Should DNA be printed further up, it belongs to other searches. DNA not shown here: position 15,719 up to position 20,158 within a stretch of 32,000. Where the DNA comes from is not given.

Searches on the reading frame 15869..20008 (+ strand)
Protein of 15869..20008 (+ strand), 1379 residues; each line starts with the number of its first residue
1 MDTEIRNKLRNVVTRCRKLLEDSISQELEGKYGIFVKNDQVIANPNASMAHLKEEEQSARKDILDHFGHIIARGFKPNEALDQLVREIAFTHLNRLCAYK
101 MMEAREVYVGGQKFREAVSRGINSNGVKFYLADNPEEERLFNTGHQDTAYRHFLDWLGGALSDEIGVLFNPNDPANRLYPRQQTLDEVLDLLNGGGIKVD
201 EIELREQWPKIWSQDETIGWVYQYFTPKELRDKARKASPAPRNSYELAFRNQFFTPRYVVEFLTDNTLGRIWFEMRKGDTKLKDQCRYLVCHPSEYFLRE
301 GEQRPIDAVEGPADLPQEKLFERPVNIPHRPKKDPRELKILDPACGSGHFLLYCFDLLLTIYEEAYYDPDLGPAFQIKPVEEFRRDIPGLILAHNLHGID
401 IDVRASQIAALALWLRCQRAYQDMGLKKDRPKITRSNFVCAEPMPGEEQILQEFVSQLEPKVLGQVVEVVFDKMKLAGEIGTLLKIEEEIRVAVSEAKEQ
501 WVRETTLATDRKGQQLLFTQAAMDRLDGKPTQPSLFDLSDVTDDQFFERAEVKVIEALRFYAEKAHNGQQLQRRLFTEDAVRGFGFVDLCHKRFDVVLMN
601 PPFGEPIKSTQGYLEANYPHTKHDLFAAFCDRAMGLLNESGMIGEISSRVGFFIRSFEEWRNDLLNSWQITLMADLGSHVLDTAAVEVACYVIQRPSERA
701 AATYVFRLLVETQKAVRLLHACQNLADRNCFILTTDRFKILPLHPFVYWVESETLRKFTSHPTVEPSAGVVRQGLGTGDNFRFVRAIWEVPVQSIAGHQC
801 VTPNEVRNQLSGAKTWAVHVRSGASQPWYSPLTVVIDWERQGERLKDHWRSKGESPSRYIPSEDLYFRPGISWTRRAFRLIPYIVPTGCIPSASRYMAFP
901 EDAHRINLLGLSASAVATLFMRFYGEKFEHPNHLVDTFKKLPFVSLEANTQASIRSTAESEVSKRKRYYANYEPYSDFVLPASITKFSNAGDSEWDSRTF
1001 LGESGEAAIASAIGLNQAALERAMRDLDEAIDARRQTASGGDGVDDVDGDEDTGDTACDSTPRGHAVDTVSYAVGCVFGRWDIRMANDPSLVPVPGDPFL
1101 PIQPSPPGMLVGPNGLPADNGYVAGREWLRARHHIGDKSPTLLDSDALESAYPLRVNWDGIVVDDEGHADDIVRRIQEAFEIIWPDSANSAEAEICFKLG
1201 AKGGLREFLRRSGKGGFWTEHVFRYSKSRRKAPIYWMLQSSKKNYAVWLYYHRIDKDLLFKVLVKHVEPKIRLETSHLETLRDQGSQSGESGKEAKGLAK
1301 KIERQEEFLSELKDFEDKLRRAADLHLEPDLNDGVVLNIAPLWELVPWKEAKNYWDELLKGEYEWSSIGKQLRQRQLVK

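Call 4: search_protein_families(library=pfam, proteins=[window:15869-20008:+], max_evalue=0.01)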
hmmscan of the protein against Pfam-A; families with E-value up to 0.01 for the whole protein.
window:15869-20008:+ (1379 aa): 3 families
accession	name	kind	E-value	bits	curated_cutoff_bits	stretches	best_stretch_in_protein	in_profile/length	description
PF07669.17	Eco57I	-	9e-16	58.9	25.3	1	394-678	1-167/171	Eco57I restriction-modification methylase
PF20473.4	MmeI_Mtase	-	4.4e-07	29.8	27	1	337-421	20-90/259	MmeI, DNA-methyltransferase domain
PF02384.22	N6_Mtase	-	0.00011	22.1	20.4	0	590-699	122-236/311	N-6 DNA Methylase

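Call 68: search_protein_families(library=padloc, proteins=[window:15869-20008:+], max_evalue=0.00001)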
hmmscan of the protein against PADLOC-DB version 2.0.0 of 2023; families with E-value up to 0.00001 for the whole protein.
window:15869-20008:+ (1379 aa): 36 families (the best 25 are shown)
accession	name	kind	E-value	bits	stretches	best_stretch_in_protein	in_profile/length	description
PDLC02527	PglX|PglXI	-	0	1145.8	1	1-1370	3-1264/1332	PglX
PDLC02526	PglX|PglXI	-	1.1e-157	524.2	2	329-693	274-636/640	PglX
PDLC02521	PglX|PglXI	-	3.2e-135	450.6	2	565-1342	454-1163/1174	PglX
PDLC03600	REase_MTase_IIG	-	4.2e-118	393.9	3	572-1082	475-970/1205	Type IIG restriction enzyme-methyltransferase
PDLC02523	PglX|PglXI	-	2.6e-98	328.3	2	7-874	9-840/1428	PglX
PDLC02532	PglX|PglXI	-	6.2e-90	300.4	2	1136-1370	386-598/682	PglX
PDLC02518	PglX|PglXI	-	2.1e-69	232.5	1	1-921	13-832/1412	PglX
PDLC02524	PglX|PglXI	-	4.8e-60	201.8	2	592-973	296-669/722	PglX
PDLC02525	PglX|PglXI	-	5e-59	198.5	3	333-505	280-431/607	PglX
PDLC02641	DrmMI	-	1.9e-55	186.3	3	81-418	72-369/1161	DrmMI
PDLC02519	PglX|PglXI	-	1.8e-49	166.3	2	331-883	263-775/1241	PglX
PDLC02516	PglX|PglXI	-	3.9e-47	159.2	2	725-979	21-268/593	PglX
PDLC02528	PglX|PglXI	-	6.5e-41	138.1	2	210-488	172-423/1125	PglX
PDLC02522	PglX|PglXI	-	1.1e-35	120.7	2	333-419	419-490/1218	PglX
PDLC02517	PglX|PglXI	-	2.2e-35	120.3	2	591-876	12-288/707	PglX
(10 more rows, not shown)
